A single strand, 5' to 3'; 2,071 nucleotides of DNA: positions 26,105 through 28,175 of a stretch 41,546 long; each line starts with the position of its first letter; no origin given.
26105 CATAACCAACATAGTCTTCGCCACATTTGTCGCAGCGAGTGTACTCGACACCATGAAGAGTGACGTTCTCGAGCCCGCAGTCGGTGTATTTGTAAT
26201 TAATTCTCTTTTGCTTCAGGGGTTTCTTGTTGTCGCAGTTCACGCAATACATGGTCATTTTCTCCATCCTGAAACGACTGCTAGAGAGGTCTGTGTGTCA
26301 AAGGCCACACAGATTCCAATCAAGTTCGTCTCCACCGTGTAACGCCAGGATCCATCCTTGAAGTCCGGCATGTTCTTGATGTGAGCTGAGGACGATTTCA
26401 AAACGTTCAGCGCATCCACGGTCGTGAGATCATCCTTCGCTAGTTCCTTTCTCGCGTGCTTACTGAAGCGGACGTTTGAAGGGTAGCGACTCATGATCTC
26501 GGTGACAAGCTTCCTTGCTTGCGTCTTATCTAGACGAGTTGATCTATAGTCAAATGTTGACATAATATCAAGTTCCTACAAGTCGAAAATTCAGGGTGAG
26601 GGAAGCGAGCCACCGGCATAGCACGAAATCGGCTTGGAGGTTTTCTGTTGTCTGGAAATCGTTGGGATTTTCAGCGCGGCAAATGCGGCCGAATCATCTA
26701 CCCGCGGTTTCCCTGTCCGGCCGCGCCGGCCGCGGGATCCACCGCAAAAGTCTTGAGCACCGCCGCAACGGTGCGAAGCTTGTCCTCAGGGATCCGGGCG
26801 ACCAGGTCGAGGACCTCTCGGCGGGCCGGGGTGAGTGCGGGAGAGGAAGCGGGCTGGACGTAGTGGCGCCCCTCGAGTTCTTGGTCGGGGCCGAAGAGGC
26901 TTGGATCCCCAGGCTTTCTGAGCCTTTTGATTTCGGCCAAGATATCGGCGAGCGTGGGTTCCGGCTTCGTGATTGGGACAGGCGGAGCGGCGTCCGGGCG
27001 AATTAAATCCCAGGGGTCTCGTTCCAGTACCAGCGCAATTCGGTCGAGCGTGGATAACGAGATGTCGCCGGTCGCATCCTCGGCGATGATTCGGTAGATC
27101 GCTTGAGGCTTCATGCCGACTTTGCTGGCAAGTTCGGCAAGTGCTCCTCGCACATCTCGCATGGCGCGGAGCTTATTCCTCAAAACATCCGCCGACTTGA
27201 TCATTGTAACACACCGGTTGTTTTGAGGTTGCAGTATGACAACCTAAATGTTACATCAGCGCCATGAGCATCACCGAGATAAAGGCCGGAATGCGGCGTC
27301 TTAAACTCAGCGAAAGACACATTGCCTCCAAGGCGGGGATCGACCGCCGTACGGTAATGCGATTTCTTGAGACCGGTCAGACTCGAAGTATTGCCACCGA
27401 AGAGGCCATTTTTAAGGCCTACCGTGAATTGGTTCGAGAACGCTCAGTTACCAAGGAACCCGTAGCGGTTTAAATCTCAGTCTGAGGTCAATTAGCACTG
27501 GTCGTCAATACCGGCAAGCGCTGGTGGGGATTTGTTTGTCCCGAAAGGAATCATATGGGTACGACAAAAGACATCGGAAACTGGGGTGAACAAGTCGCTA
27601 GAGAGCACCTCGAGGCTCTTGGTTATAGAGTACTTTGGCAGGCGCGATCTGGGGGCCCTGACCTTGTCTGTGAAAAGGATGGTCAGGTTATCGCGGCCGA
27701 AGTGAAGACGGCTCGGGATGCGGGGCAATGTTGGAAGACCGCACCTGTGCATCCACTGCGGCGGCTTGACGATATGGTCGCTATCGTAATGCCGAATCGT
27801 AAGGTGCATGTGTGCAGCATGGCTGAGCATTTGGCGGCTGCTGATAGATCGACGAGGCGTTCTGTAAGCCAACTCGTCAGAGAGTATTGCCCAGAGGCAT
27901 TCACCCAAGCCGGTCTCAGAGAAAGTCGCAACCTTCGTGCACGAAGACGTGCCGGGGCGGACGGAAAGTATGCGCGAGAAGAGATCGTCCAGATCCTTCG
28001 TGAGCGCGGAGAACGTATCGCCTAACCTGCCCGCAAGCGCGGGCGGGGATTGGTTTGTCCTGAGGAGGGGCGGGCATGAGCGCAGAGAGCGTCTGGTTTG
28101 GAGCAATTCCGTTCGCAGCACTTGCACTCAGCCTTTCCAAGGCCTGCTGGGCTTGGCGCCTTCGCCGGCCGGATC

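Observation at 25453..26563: Three-gene module: DUF4258 toxin, MqsA-type antitoxin and STAS-like DUF4325 protein, downstream of the prophage repressor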

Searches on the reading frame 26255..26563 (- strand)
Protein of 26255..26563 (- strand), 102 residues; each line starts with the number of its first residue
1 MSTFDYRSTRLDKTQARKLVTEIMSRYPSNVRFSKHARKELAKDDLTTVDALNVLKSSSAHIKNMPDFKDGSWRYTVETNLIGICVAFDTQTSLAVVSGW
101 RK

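Call 3: search_protein_families(library=pfam, proteins=[window:26255-26563:-], max_evalue=1)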
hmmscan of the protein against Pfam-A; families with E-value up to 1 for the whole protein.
window:26255-26563:- (102 aa): 2 families
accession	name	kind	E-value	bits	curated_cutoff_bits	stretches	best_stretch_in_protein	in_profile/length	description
PF14076.12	DUF4258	-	0.00043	21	25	1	33-89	1-60/71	Domain of unknown function (DUF4258)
PF06178.19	KdgM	-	0.098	12.7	22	1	3-72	9-79/222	Oligogalacturonate-specific porin protein (KdgM)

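Call 4: search_protein_families(library=padloc, proteins=[window:26255-26563:-], max_evalue=1)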
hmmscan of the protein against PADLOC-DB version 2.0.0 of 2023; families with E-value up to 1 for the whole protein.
window:26255-26563:- (102 aa): 0 families

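Call 5: search_protein_families(library=ncbifam, proteins=[window:26255-26563:-], max_evalue=1)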
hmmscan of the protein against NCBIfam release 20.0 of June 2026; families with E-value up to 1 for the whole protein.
window:26255-26563:- (102 aa): 3 families
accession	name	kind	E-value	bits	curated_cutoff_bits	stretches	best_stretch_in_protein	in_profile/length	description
TIGR03244.1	arg_catab_AstA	equivalog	0.043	12.6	391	1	15-72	196-254/336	arginine N-succinyltransferase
NF007882.0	PRK10590.1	equivalog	0.11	11.4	743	1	35-82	259-305/456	ATP-dependent RNA helicase RhlE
NF005594.0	PRK07326.1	equivalog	0.13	11.8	271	1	27-85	59-118/237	SDR family oxidoreductase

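Call 6: search_protein_families(library=phrogs, proteins=[window:26255-26563:-], max_evalue=0.1)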
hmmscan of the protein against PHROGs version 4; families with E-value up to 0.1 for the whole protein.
window:26255-26563:- (102 aa): 1 family
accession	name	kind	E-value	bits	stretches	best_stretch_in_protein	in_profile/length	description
phrog_34396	-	unknown function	0.076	13.2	1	2-49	51-98/389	-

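Call 65: search_solved_structures(query=window:26255-26563:-, max_evalue=10, show_alignments=2)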
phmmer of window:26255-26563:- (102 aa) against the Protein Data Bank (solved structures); distinct sequences matched with E-value up to 10: 1.
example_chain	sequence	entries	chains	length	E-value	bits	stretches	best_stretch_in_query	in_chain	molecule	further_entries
7arc_E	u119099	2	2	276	0.084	16.4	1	7-47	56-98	24 kDa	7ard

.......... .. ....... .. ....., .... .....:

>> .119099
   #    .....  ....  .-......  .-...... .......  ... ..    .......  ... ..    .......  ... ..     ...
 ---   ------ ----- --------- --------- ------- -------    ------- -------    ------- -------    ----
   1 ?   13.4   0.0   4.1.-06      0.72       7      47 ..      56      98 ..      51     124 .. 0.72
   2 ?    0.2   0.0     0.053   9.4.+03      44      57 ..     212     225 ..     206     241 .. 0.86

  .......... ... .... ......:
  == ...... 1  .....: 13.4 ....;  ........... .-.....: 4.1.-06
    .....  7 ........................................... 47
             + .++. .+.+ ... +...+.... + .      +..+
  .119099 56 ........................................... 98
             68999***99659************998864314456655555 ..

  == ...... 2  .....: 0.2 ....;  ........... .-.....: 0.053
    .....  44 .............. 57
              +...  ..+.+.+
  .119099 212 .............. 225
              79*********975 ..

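Call 80: search_protein_families(library=pfam, alignment_id=A6, max_evalue=0.01)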
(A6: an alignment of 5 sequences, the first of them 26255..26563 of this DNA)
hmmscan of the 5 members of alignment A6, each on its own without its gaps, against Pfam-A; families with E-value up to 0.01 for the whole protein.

A. member 1, window:26255-26563:- (102 aa): 1 family
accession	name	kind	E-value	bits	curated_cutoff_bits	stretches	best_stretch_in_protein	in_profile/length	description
PF14076.12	DUF4258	-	0.00043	21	25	1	33-89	1-60/71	Domain of unknown function (DUF4258)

B. families by the number of members that match (of 5 scanned): 2 families
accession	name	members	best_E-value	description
PF14076.12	DUF4258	4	1.8e-09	Domain of unknown function (DUF4258)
PF11325.14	DUF3127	1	0.0032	Domain of unknown function (DUF3127)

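Call 81: search_solved_structures(query=A6, max_evalue=10, show_alignments=1)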
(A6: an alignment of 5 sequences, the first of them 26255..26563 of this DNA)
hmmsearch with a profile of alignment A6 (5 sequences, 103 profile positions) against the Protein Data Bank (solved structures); distinct sequences matched with E-value up to 10: 0.

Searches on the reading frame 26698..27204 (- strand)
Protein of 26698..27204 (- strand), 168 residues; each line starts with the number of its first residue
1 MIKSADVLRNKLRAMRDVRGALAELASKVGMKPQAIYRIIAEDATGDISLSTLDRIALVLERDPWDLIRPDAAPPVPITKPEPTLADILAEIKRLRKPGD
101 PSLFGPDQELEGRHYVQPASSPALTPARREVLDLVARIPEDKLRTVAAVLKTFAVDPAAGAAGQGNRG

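Call 3: search_protein_families(library=pfam, proteins=[window:26698-27204:-], max_evalue=1)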
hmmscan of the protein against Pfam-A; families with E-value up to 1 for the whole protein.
window:26698-27204:- (168 aa): 2 families
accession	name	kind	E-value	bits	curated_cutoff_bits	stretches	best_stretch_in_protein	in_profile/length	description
PF13443.12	HTH_26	-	9.4e-05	23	22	1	21-69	12-59/63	Cro/C1-type HTH DNA-binding domain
PF01381.28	HTH_3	-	0.00024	21.5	23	1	23-63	13-51/55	Helix-turn-helix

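Call 4: search_protein_families(library=padloc, proteins=[window:26698-27204:-], max_evalue=1)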
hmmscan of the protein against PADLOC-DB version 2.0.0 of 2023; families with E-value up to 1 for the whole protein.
window:26698-27204:- (168 aa): 1 family
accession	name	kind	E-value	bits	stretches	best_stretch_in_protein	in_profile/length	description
PDLC04142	capH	-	0.0029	16.7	1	7-84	6-74/103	capH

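Call 5: search_protein_families(library=ncbifam, proteins=[window:26698-27204:-], max_evalue=1)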
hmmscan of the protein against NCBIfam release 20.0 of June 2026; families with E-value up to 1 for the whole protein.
window:26698-27204:- (168 aa): 2 families
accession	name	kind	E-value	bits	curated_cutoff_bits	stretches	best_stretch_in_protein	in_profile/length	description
TIGR02612.1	mob_myst_A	hypoth_equivalog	0.0044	16.9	122.6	1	12-60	30-79/150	mobile mystery protein A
NF052660.1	PopZ_fam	subfamily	0.1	13.8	125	1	82-147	1-67/167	PopZ family protein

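Call 6: search_protein_families(library=phrogs, proteins=[window:26698-27204:-], max_evalue=0.1)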
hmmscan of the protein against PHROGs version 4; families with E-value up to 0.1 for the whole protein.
window:26698-27204:- (168 aa): 6 families
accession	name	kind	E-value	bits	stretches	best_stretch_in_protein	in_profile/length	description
phrog_3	-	transcription regulation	0.00057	20.8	1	7-81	88-163/430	transcriptional repressor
phrog_1373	-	transcription regulation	0.0013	19.8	1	23-58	80-113/166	transcriptional regulator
phrog_2328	-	transcription regulation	0.0021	18.8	1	8-75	16-82/128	transcriptional repressor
phrog_4268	-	transcription regulation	0.0028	18.8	1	5-60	33-85/96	transcriptional repressor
phrog_8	-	transcription regulation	0.0058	17.1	1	23-85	174-232/346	transcriptional regulator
phrog_4583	-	transcription regulation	0.028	15.5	1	21-72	25-74/81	transcriptional repressor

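Call 43: find_related_loci(query=window:26698-27204:-, collection=viral_contigs, flank=6000)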
Query window:26698-27204:- (168 aa) in viral_contigs; peptide patterns used: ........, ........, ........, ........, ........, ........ (x = any residue, [..] = any of these).
3 stretches matched a pattern, but none encodes a relative of the query by tblastn (E <= 1e-3).

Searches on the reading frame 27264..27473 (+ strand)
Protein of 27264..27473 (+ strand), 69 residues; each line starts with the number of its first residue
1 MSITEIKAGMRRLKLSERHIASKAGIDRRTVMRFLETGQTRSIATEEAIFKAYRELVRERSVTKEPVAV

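Call 3: search_protein_families(library=pfam, proteins=[window:27264-27473:+], max_evalue=1)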
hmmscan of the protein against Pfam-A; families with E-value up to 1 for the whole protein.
window:27264-27473:+ (69 aa): 5 families
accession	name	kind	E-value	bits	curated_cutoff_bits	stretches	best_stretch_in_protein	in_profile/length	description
PF00356.27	LacI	-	0.0074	16.5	27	1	20-56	5-41/46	Bacterial regulatory proteins, lacI family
PF00392.27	GntR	-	0.023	14.8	27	1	14-34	23-44/64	Bacterial regulatory proteins, gntR family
PF14833.11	NAD_binding_11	-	0.063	14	30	1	19-49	26-56/122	NAD-binding of NADP-dependent 3-hydroxyisobutyrate dehydrogenase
PF13545.12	HTH_Crp_2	-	0.078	13.4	27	1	12-36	20-44/70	Crp-like helix-turn-helix domain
PF17762.8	HTH_ParB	-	0.1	13.2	22.6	0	7-35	13-41/102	ParB HTH domain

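Call 6: search_protein_families(library=phrogs, proteins=[window:27264-27473:+], max_evalue=0.1)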
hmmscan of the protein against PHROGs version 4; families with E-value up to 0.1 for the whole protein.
window:27264-27473:+ (69 aa): 9 families
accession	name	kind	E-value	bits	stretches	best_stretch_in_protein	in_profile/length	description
phrog_7847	-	unknown function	3.6e-05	24.4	1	6-60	10-67/222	-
phrog_1157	-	integration and excision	0.00022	21.5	1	3-65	7-72/422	transposase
phrog_27475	-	unknown function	0.0046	16.4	1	4-66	8-73/599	-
phrog_4583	-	transcription regulation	0.006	17.6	1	4-43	13-52/81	transcriptional repressor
phrog_16278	-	DNA, RNA and nucleotide metabolism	0.011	17.1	1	16-54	16-53/170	HTH DNA binding protein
phrog_6223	-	transcription regulation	0.012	16.7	1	11-44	14-46/73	transcriptional repressor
phrog_4779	-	transcription regulation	0.039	15.5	1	4-56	5-56/98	transcriptional regulator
phrog_664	-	DNA, RNA and nucleotide metabolism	0.07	14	1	10-51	48-92/210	DNA binding protein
phrog_7241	-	transcription regulation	0.079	14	1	5-53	65-113/122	transcriptional regulator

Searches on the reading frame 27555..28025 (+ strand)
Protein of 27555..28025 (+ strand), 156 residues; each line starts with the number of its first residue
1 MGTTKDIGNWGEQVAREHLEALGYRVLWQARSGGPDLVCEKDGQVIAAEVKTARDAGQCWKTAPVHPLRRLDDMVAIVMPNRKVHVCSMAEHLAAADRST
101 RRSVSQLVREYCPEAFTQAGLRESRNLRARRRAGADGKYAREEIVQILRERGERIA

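Call 3: search_protein_families(library=pfam, proteins=[window:27555-28025:+], max_evalue=1)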
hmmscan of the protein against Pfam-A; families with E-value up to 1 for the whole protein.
window:27555-28025:+ (156 aa): 5 families
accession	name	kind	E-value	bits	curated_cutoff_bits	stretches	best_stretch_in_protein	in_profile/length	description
PF02021.23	UPF0102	-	0.00032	21.4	23.6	1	11-56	1-45/80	Uncharacterised protein family UPF0102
PF04471.18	Mrr_cat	-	0.0032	18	21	1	12-76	10-74/115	Restriction endonuclease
PF11645.14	PDDEXK_5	-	0.056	13.9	26.1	1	4-53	3-53/138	PD-(D/E)XK endonuclease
PF01870.24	Hjc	-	0.084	13.3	21.1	1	18-55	9-51/93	Archaeal holliday junction resolvase (hjc)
PF22970.2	DUF7028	-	0.14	12.6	27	0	14-37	36-59/83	Domain of unknown function (DUF7028)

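Call 6: search_protein_families(library=phrogs, proteins=[window:27555-28025:+], max_evalue=0.1)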
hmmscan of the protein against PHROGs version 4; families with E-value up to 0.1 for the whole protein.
window:27555-28025:+ (156 aa): 2 families
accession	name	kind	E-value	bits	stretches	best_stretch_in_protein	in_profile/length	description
phrog_5018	-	unknown function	0.00066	20.9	1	3-56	3-57/134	-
phrog_32136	-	unknown function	0.047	15.1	1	106-151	5-52/81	-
